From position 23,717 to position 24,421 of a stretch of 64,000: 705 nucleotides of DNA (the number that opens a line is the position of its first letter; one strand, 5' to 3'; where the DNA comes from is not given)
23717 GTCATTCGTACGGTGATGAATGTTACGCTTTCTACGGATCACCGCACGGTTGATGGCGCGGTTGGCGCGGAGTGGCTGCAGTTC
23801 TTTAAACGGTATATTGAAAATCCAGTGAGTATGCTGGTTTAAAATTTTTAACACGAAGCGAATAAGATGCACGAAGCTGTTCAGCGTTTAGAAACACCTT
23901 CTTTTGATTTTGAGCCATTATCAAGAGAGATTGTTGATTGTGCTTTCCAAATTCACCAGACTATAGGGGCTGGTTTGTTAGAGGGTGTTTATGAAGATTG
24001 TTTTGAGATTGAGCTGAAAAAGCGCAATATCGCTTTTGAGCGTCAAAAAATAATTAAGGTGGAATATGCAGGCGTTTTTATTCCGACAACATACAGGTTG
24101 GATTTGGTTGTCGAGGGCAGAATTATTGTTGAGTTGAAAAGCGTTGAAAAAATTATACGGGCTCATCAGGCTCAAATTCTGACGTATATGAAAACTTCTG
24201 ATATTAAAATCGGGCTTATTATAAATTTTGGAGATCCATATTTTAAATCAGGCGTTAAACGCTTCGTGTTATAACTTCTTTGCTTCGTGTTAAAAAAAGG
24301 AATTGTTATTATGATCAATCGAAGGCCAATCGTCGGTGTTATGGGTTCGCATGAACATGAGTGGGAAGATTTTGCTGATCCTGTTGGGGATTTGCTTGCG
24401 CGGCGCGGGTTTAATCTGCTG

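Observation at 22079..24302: The two cassettes are one element family: near-identical right termini that each donate the RBS of the downstream host gene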

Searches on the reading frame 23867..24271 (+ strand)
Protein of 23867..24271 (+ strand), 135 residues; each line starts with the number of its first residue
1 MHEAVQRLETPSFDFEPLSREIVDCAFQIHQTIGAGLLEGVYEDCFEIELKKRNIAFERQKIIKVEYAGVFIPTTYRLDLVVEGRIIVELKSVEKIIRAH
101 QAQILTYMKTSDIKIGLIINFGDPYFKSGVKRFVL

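Call 10: search_protein_families(library=ncbifam, proteins=[window:23867-24271:+], max_evalue=0.01)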
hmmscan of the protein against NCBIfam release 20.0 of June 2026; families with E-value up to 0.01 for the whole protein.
window:23867-24271:+ (135 aa): 1 family
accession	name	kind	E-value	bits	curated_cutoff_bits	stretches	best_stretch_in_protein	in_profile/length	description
TIGR04256.1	GxxExxY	subfamily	3.4e-41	140.2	35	1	18-134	2-116/116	GxxExxY protein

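Call 11: search_protein_families(library=pfam, proteins=[window:23867-24271:+], max_evalue=0.01)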
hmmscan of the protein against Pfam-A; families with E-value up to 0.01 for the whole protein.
window:23867-24271:+ (135 aa): 1 family
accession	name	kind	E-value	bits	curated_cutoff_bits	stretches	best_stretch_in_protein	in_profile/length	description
PF13366.12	PDDEXK_3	-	1.9e-41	141.5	22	1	18-133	3-117/117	PD-(D/E)XK nuclease superfamily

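Call 16: find_encoding_contigs(protein=window:23867-24271:+, flank=10000, max_places=6)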
Protein window:23867-24271:+ (135 aa): 3 contigs read that carry it; 3 places shown.
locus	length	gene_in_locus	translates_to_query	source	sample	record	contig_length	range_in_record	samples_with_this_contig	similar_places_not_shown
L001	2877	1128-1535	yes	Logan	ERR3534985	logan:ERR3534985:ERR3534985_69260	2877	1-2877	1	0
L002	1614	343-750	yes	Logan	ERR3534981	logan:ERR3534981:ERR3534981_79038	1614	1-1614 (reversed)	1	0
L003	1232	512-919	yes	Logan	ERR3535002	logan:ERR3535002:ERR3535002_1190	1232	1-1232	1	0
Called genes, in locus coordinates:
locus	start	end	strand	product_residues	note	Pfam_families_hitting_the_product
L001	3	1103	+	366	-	?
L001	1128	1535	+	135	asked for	PF13366:PDDEXK_3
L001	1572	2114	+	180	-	PF18306:LDcluster4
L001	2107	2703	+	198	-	-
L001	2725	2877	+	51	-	?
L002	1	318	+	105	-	?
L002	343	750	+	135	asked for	PF13366:PDDEXK_3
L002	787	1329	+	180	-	PF18306:LDcluster4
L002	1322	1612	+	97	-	?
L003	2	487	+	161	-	?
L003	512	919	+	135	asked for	PF13366:PDDEXK_3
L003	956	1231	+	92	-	?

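Call 18: find_homologous_proteins(query=window:23867-24271:+, max_evalue=0.00001)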
Query window:23867-24271:+ (135 aa): 437 proteins with E <= 0.00001 among 445 candidates; the best 120 are listed.
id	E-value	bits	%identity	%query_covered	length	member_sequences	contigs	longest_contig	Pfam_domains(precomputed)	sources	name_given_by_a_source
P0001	5.4e-82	290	100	100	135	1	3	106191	PF13366.13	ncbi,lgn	-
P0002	8.7e-62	225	76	100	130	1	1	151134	PF13366.13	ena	-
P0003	1.4e-59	218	71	100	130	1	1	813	PF13366.13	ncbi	-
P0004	8.0e-57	209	72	100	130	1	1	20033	PF13366.13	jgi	-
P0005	8.5e-57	209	70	100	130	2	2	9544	PF13366.13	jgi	-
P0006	8.5e-56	205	69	100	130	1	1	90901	PF13366.13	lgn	-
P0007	8.8e-55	202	66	100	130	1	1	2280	PF13366.13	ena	-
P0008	1.0e-54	202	68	100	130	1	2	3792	PF13366.13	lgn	-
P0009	1.1e-53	199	71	92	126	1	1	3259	PF13366.13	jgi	jgi:GxxExxY protein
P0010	7.9e-48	180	64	99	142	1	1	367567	PF13366.13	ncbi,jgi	jgi:GxxExxY protein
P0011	4.1e-47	177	66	91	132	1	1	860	PF13366.13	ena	-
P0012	6.0e-47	177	64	90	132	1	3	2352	PF13366.13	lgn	-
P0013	3.8e-46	174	63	91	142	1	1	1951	PF13366.13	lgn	-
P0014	5.7e-46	174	64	90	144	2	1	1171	PF13366.13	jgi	-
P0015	1.0e-45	173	61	99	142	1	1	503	PF13366.13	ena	-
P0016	1.7e-45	172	65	90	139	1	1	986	PF13366.13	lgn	-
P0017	1.8e-45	172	66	90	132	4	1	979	PF13366.13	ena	-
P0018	2.1e-45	172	65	90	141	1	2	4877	PF13366.13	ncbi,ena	-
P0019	3.6e-45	171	61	99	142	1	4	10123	PF13366.13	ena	-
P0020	5.8e-45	170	58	100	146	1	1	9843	PF13366.13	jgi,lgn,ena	jgi:GxxExxY protein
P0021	7.2e-45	170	67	90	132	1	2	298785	PF13366.13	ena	-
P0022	1.4e-44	169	64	90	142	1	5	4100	PF13366.13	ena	-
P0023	4.4e-44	167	62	90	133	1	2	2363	PF13366.13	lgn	-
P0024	8.3e-44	167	60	99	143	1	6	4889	PF13366.13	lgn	-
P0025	1.5e-43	166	64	90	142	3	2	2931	PF13366.13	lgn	-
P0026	1.8e-43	166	66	90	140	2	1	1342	PF13366.13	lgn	-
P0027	1.5e-42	163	60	90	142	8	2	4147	PF13366.13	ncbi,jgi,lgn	jgi:GxxExxY protein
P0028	3.7e-42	161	60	99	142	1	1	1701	PF13366.13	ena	-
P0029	2.5e-40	155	54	99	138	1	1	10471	PF13366.13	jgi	jgi:GxxExxY protein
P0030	5.0e-37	145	51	90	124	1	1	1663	PF13366.13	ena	-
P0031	1.3e-35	140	56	85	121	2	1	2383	PF13366.13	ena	-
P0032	5.5e-35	138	54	92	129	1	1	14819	PF13366.13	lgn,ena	-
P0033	5.7e-35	138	52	99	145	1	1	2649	PF13366.13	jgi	-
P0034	5.7e-35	138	52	99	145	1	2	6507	PF13366.13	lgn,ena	-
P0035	6.2e-35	138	52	99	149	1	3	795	PF13366.13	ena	-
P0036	8.0e-35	138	53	90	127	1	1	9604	PF13366.13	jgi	-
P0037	1.6e-34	137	51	91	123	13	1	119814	PF13366.13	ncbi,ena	-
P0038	1.8e-34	136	50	91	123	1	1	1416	PF13366.13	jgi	jgi:GxxExxY protein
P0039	2.0e-34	136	50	91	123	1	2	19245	PF13366.13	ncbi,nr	ncbi:MAG: GxxExxY protein [Methylococcales bacterium]|nr:GxxExxY protein [Methylococcales bacterium]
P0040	2.6e-34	136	50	91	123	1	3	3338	PF13366.13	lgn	-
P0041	3.5e-34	135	53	91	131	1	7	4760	PF13366.13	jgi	jgi:GxxExxY protein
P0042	4.9e-34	135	50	91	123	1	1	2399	PF13366.13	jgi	jgi:GxxExxY protein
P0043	5.1e-34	135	47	90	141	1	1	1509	PF13366.13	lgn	-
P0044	8.0e-34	134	53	91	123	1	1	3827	PF13366.13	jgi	-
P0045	9.8e-34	134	51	91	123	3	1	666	PF13366.13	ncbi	-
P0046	1.0e-33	134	49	91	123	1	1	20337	PF13366.13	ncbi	-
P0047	1.1e-33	134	50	91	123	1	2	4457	PF13366.13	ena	-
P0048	1.3e-33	134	51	99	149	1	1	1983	PF13366.13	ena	-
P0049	1.5e-33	133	52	99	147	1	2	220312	PF13366.13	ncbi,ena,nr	ncbi:MAG: GxxExxY protein [Alphaproteobacteria bacterium]|nr:GxxExxY protein [Alphaproteobacteria ba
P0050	1.5e-33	133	50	91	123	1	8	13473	PF13366.13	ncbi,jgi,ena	ncbi:MAG: GxxExxY protein [Methylococcaceae bacterium]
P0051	1.5e-33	133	50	91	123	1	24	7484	PF13366.13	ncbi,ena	-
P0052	1.7e-33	133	51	96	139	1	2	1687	PF13366.13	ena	-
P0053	2.1e-33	133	50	91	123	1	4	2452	PF13366.13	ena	-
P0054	2.1e-33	133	50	91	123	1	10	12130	PF13366.13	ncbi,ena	-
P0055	2.5e-33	133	50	91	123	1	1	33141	PF13366.13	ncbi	ncbi:MAG: GxxExxY protein [Methylobacter sp.]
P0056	2.5e-33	133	49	92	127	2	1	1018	PF13366.13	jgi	jgi:GxxExxY protein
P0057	2.5e-33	133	49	91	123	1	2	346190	PF13366.13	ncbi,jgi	ncbi:MAG TPA: GxxExxY protein [Methylobacter sp.]|jgi:GxxExxY protein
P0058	2.6e-33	133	50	91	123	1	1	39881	PF13366.13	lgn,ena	-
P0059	4.7e-33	132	52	89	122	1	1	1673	PF13366.13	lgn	-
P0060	5.5e-33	132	50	91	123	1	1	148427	PF13366.13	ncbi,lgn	-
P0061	6.3e-33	131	50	93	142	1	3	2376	PF13366.13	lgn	-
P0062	8.6e-33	131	49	91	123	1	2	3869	PF13366.13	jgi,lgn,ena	-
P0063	1.3e-32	130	52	90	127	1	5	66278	PF13366.13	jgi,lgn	-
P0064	1.8e-32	130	49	95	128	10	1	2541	PF13366.13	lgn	-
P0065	1.8e-32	130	48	91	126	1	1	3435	PF13366.13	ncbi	ncbi:MAG: GxxExxY protein, partial [Methylobacter sp.]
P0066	1.9e-32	130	52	90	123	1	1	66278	PF13366.13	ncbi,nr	ncbi:MAG: GxxExxY protein [Verrucomicrobia bacterium]|nr:GxxExxY protein [Verrucomicrobiota bacteriu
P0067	1.9e-32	130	50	91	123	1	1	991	PF13366.13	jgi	jgi:GxxExxY protein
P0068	1.9e-32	130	54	87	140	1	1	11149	PF13366.13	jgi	jgi:GxxExxY protein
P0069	3.2e-32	129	48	95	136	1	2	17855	PF13366.13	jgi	jgi:GxxExxY protein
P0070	5.8e-32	128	50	91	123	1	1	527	PF13366.13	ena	-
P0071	6.9e-32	128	52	87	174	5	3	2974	PF13366.13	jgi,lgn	-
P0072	8.4e-32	128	50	90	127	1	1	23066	PF13366.13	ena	-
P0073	1.8e-31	127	52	91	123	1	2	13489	PF13366.13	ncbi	-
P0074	2.3e-31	126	50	91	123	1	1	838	PF13366.13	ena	-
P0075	3.3e-31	126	50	91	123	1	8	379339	PF13366.13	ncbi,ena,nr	ncbi:MAG: GxxExxY protein [Deltaproteobacteria bacterium]|nr:GxxExxY protein [Deltaproteobacteria ba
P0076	3.3e-31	126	52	87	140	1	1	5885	PF13366.13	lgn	-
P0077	3.5e-31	126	50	91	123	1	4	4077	PF13366.13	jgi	jgi:GxxExxY protein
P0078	3.8e-31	126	50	91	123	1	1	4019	PF13366.13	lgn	-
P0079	3.9e-31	126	52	92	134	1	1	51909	PF13366.13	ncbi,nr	ncbi:MAG: GxxExxY protein [Planctomycetes bacterium]|nr:GxxExxY protein [Planctomycetota bacterium]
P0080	4.4e-31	125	48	91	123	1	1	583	PF13366.13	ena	-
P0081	6.4e-31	125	48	89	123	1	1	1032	PF13366.13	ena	-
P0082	6.6e-31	125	51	90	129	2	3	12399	PF13366.13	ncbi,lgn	-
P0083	6.7e-31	125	48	92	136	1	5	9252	PF13366.13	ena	-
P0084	6.9e-31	125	48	92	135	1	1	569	PF13366.13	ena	-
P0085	7.0e-31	125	51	90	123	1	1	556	PF13366.13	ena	-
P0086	7.0e-31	125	47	91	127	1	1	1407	PF13366.13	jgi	jgi:GxxExxY protein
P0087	7.4e-31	125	50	91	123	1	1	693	PF13366.13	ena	-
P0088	8.1e-31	125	49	91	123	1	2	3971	PF13366.13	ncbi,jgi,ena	-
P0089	9.0e-31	124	61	73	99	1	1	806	PF13366.13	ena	-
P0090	1.2e-30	124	49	92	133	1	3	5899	PF13366.13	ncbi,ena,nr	ncbi:MAG: GxxExxY protein [Planctomycetaceae bacterium]|nr:GxxExxY protein [Planctomycetaceae bacter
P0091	1.3e-30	124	50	90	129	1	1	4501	PF13366.13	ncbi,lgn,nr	ncbi:MAG: GxxExxY protein [Anaerolineae bacterium]|nr:GxxExxY protein [Anaerolineae bacterium]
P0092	1.5e-30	124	49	89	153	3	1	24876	PF13366.13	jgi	-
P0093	1.5e-30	124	47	89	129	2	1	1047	PF13366.13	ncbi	-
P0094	2.3e-30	123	48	91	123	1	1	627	PF13366.13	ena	-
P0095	3.5e-30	123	48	84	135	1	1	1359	PF13366.13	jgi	jgi:GxxExxY protein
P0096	3.7e-30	122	48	83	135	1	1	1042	PF13366.13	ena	-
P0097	3.9e-30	122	50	90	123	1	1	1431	PF13366.13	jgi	jgi:GxxExxY protein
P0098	4.1e-30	122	46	89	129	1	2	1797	PF13366.13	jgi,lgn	jgi:GxxExxY protein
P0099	4.4e-30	122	47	91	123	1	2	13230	PF13366.13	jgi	-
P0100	5.6e-30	122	49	89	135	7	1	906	PF13366.13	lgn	-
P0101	6.9e-30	122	47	91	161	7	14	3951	PF13366.13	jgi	jgi:GxxExxY protein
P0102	6.9e-30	122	46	91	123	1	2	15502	PF13366.13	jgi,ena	-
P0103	7.0e-30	122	50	87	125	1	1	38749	PF13366.13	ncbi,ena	-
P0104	7.4e-30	121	46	91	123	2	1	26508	PF13366.13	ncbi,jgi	jgi:GxxExxY protein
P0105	7.5e-30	121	49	91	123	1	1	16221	PF13366.13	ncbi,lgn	-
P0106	8.9e-30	121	46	91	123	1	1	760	PF13366.13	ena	-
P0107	9.1e-30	121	51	87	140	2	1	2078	PF13366.13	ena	-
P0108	1.3e-29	121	48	90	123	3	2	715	PF13366.13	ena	-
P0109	1.3e-29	121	50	87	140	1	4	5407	PF13366.13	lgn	-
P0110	2.1e-29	120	46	91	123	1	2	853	PF13366.13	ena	-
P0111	2.2e-29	120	50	98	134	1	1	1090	PF13366.13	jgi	jgi:GxxExxY protein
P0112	2.3e-29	120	48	92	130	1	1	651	PF13366.13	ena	-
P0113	2.7e-29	120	51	90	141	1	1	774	PF13366.13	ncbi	-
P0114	2.9e-29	120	46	89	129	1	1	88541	PF13366.13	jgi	jgi:GxxExxY protein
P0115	3.2e-29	119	51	87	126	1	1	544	PF13366.13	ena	-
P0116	3.8e-29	119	48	92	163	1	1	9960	PF13366.13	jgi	jgi:GxxExxY protein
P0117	4.0e-29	119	46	91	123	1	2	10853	PF13366.13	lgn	-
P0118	4.2e-29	119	50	90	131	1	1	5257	PF13366.13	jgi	jgi:GxxExxY protein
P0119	4.6e-29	119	48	89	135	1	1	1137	PF13366.13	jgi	jgi:GxxExxY protein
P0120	4.9e-29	119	48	91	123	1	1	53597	PF13366.13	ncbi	-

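Call 19: find_encoding_contigs(protein=P0002, flank=6000, max_places=3)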
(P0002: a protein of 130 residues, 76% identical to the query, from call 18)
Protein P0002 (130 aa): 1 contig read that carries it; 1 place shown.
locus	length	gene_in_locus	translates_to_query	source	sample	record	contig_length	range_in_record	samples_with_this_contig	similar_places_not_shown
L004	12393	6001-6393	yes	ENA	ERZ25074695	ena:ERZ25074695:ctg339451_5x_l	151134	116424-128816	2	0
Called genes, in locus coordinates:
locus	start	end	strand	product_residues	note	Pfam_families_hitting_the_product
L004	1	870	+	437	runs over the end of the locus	PF03952:Enolase_N, PF00113:Enolase_C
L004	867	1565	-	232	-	PF00075:RNase_H, PF13456:RVT_3 (faint)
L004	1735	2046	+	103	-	PF04977:DivIC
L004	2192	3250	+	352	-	PF00676:E1_dh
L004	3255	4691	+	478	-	PF00364:Biotin_lipoyl, PF25997:BSH_YhbJ (weak), PF02779:Transket_pyr, PF02780:Transketolase_C, PF17147:PFOR_II (faint)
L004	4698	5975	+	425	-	PF00364:Biotin_lipoyl, PF25997:BSH_YhbJ (weak), PF02817:E3_binding, PF00198:2-oxoacid_dh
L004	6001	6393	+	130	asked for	PF13366:PDDEXK_3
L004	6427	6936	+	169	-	PF18306:LDcluster4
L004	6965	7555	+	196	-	-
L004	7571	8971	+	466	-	PF00890:FAD_binding_2 (weak), PF01134:GIDA, PF01266:DAO (faint), PF07992:Pyr_redox_2, PF12831:FAD_oxidored, PF13738:Pyr_redox_3, PF00070:Pyr_redox, PF02852:Pyr_redox_dim, +2 more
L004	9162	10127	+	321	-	PF16881:LIAS_N (weak), PF04055:Radical_SAM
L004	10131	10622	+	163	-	PF03364:Polyketide_cyc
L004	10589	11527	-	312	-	PF01501:Glyco_transf_8 (weak)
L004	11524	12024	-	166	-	PF02464:CinA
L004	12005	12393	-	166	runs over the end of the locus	PF04608:PgpA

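Call 20: find_encoding_contigs(protein=P0006, flank=6000, max_places=3)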
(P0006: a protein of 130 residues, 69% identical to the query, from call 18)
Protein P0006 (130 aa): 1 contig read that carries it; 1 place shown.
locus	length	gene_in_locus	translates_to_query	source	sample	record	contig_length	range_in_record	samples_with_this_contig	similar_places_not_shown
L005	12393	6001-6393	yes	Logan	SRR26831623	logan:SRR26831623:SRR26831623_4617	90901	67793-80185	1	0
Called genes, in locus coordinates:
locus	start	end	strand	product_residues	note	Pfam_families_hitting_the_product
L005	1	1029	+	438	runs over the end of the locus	PF03952:Enolase_N, PF00113:Enolase_C, PF13378:MR_MLE_C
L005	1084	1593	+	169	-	-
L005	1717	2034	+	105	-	PF04977:DivIC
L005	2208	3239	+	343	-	PF00676:E1_dh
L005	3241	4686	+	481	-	PF00364:Biotin_lipoyl, PF25997:BSH_YhbJ (weak), PF02779:Transket_pyr, PF02780:Transketolase_C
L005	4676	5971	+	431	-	PF00364:Biotin_lipoyl, PF25997:BSH_YhbJ (weak), PF02817:E3_binding, PF00198:2-oxoacid_dh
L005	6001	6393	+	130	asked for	PF13366:PDDEXK_3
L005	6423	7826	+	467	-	PF00890:FAD_binding_2 (weak), PF01134:GIDA (weak), PF01266:DAO (faint), PF07992:Pyr_redox_2, PF12831:FAD_oxidored, PF13738:Pyr_redox_3, PF00070:Pyr_redox, PF02852:Pyr_redox_dim, +2 more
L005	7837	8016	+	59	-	-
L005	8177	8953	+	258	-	-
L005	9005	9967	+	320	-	PF16881:LIAS_N (weak), PF04055:Radical_SAM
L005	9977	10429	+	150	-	PF10604:Polyketide_cyc2, PF03364:Polyketide_cyc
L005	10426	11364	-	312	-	PF00535:Glycos_transf_2 (weak)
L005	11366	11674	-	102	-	PF02464:CinA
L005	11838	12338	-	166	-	PF04608:PgpA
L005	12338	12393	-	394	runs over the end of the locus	PF01128:IspD, PF12804:NTP_transf_3 (weak), PF02542:YgbB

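Call 21: find_encoding_contigs(protein=P0010, flank=6000, max_places=3)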
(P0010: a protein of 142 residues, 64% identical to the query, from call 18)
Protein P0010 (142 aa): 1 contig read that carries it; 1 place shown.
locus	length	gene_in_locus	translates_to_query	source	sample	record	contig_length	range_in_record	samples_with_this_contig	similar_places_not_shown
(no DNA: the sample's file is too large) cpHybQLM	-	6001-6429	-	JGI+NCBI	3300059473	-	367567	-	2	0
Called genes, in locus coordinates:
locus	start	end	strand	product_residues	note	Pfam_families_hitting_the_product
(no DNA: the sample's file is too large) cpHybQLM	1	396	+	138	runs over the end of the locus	-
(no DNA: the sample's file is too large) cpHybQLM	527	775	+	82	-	-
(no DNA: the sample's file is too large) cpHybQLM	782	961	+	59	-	-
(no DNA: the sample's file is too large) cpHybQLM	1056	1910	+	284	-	PF00793:DAHP_synth_1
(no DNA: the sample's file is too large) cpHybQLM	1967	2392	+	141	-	PF13366:PDDEXK_3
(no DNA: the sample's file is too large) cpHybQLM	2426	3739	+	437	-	PF03952:Enolase_N, PF00113:Enolase_C, PF13378:MR_MLE_C (weak), PF07476:MAAL_C (weak)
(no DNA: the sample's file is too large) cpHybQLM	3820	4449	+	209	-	PF02622:DUF179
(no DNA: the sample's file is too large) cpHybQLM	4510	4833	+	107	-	PF04977:DivIC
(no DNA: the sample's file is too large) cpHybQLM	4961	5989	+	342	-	PF00676:E1_dh, PF13292:DXP_synthase_N (weak)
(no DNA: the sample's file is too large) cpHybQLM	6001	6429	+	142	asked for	PF13366:PDDEXK_3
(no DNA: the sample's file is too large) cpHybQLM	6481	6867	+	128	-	-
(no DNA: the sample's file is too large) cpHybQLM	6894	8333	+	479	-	PF00364:Biotin_lipoyl, PF02779:Transket_pyr, PF02780:Transketolase_C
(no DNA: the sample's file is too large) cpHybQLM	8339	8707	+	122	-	PF01588:tRNA_bind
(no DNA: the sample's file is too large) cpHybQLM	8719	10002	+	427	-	PF00364:Biotin_lipoyl, PF25997:BSH_YhbJ (weak), PF02817:E3_binding, PF00198:2-oxoacid_dh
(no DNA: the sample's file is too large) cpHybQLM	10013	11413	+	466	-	PF00890:FAD_binding_2 (weak), PF01134:GIDA (weak), PF01266:DAO (faint), PF07992:Pyr_redox_2, PF12831:FAD_oxidored (weak), PF13738:Pyr_redox_3, PF00070:Pyr_redox, PF02852:Pyr_redox_dim, +2 more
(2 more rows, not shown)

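Call 30: find_related_loci(query=A1, collection=genome_contigs, flank=4000)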
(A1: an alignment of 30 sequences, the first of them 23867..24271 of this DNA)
Query A1 (135 aa) in genome_contigs; peptide patterns used: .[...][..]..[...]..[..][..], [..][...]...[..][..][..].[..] (x = any residue, [..] = any of these).
600 stretches matched a pattern (row limit reached: there are more); 577 encode a relative of the query (tblastn E <= 1e-3); the best 80 are kept; 80 distinct loci.
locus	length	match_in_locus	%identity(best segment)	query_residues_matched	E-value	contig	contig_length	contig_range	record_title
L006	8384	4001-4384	48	8-135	1e-40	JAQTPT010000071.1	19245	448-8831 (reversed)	MAG: Methylococcales bacterium isolate STB_122 NODE_6480_length_19245_cov_42.312742_Sandtown_B, whole genome shotgun seq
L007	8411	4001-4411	52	2-135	3e-40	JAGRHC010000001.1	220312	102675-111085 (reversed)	MAG: Alphaproteobacteria bacterium isolate HKST-UBA19 2011-04-20_1_(paired)_contig_2056, whole genome shotgun sequence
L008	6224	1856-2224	50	13-135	2e-39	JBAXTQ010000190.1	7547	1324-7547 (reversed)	MAG: Methylococcaceae bacterium isolate ELA639 MAG639_190, whole genome shotgun sequence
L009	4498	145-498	53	15-132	9e-39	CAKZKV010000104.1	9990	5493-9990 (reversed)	MAG TPA_asm: uncultured Alphaproteobacteria bacterium isolate SRR4030105_bin.92_CONCOCT_v1.1_MAG genome assembly, contig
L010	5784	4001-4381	50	9-135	2e-38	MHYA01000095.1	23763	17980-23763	MAG: Planctomycetes bacterium GWF2_42_9 gwf2_scaffold_2599, whole genome shotgun sequence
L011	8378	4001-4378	52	10-135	3e-38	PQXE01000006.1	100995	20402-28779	MAG: Deltaproteobacteria bacterium isolate E20SeepSRB2 NODE_6_length_100995_cov_13.3076, whole genome shotgun sequence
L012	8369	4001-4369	47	13-135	1e-37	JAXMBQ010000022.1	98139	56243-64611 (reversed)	MAG: Pirellulales bacterium isolate STL-PLA40 C2.205.fa-22, whole genome shotgun sequence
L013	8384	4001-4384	48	6-133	2e-37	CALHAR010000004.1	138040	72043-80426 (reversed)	MAG: uncultured Alphaproteobacteria bacterium isolate H2_Bin_METABAT__102_1_1 genome assembly, contig: c_000001165188, w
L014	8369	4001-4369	51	13-135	1e-37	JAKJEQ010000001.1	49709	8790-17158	MAG: Planctomycetota bacterium isolate UR.bin163 NODE_1_length_49709_cov_2.996837, whole genome shotgun sequence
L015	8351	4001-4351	50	18-134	1e-36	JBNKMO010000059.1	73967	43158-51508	MAG: Anaerolineales bacterium isolate H1.bin.16.orig k141_715850, whole genome shotgun sequence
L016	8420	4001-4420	44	6-135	2e-36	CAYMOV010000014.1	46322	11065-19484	MAG TPA_asm: uncultured bacterium isolate binchicken_co50_339 genome assembly, contig: NODE_748_length_46322_cov_17.8367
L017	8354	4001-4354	48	18-135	2e-36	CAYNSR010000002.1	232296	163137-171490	MAG TPA_asm: uncultured Micavibrio sp. isolate SRP329715_co2_148 genome assembly, contig: NODE_74_length_232296_cov_16.1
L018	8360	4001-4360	48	16-135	2e-36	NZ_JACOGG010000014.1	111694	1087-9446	Undibacterium rugosum strain CY7W NODE_14_length_111694_cov_43.360429_14, whole genome shotgun sequence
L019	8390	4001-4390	46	6-135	3e-36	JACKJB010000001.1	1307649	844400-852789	MAG: Rhodospirillales bacterium isolate HK-STAS-PROT-28 HK-STAS-PROT-28_1, whole genome shotgun sequence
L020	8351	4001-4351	50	18-134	7e-36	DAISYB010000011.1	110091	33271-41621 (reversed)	MAG TPA_asm: Crocinitomicaceae bacterium isolate CTOTU10765 NODE_53_length_110091_cov_17.467220, whole genome shotgun se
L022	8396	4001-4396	45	4-135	9e-36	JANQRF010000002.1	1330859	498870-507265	MAG: Alphaproteobacteria bacterium isolate IP29b_bin.51 k99_1008781, whole genome shotgun sequence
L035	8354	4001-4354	49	18-135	5e-33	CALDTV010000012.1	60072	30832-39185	MAG: uncultured Alphaproteobacteria bacterium isolate L3_Bin_METABAT__146_1 genome assembly, contig: c_000000766455, who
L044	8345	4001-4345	49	18-132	1e-32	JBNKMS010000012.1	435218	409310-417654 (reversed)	MAG: Sedimenticolaceae bacterium isolate H1.bin.12.orig k141_6858, whole genome shotgun sequence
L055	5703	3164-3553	44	4-134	6e-32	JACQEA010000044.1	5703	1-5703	MAG: Chloroflexi bacterium isolate NC_groundwater_1009_Pr1_S-0.65um_53_31 Montesol18_Sp65_coassembly_scaffold_114631, wh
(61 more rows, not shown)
